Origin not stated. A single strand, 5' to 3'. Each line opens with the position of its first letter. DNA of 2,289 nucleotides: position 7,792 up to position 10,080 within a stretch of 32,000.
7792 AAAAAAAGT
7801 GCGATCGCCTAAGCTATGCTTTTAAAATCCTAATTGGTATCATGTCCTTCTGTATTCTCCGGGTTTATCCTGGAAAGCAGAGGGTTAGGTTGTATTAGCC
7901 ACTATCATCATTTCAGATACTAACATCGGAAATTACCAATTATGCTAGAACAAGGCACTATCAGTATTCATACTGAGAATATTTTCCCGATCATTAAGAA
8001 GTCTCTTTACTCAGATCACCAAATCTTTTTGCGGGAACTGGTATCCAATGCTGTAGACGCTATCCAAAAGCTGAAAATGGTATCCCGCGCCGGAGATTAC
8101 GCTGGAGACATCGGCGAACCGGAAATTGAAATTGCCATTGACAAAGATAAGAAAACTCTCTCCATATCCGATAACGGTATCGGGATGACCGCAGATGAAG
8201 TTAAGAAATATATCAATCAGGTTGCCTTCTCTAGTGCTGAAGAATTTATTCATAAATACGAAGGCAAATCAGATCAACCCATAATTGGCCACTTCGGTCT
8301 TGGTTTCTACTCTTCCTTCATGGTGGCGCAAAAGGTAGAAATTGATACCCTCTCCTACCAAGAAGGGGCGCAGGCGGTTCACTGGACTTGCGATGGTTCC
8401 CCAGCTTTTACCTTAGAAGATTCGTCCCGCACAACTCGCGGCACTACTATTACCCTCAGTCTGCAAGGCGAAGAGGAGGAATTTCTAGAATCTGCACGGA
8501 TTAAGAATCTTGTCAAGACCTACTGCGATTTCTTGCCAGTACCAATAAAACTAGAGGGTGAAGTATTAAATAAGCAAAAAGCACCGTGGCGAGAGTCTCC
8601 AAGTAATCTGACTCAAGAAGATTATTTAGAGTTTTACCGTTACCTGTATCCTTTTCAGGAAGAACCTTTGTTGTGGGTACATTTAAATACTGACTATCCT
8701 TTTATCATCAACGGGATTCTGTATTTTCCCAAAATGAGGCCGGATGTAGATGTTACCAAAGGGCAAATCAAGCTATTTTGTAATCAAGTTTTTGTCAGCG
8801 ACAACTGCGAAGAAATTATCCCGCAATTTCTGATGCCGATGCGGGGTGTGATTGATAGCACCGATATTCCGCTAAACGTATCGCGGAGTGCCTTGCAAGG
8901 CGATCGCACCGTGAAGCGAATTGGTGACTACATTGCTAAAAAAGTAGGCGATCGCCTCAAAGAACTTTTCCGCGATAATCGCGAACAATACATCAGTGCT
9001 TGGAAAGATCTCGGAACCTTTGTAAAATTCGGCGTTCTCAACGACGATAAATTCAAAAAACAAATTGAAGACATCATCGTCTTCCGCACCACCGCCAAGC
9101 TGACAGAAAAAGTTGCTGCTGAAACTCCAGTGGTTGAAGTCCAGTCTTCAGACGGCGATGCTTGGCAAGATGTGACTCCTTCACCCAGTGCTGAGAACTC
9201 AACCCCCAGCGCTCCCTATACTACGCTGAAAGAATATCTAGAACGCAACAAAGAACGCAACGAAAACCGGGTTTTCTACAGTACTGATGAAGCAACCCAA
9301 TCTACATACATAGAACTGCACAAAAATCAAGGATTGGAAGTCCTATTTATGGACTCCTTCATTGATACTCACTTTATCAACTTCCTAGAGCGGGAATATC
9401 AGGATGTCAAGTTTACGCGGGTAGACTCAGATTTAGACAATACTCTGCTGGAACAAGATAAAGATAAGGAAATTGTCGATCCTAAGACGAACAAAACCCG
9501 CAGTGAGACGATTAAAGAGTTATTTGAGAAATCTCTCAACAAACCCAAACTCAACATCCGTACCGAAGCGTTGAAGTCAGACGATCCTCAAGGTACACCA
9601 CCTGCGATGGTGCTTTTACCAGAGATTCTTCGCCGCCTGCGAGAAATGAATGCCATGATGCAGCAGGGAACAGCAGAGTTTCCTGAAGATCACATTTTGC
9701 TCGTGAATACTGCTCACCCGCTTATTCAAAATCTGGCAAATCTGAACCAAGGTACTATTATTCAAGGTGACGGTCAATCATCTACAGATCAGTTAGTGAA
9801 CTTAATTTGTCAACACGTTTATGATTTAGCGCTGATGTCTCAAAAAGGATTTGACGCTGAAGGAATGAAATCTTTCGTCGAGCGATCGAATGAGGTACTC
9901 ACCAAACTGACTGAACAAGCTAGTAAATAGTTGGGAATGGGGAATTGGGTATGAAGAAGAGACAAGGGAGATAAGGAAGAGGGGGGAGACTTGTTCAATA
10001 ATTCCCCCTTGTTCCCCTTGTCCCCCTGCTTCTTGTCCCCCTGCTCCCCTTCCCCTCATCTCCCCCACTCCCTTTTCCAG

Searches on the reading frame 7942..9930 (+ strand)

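Call 7: search_protein_families(library=pfam, proteins=[window:7942-9930:+])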
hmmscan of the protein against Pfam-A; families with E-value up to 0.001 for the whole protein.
window:7942-9930:+ (662 aa): 3 families
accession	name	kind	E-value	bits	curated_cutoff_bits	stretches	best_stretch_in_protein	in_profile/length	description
PF00183.23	HSP90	-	2.7e-61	208.5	24.4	2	206-391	79-269/518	Hsp90 protein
PF13589.12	HATPase_c_3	-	1.4e-10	41.8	25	1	30-142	7-96/137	Histidine kinase-, DNA gyrase B-, and HSP90-like ATPase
PF02518.31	HATPase_c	-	2.5e-09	38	26.4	1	30-175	10-108/111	Histidine kinase-, DNA gyrase B-, and HSP90-like ATPase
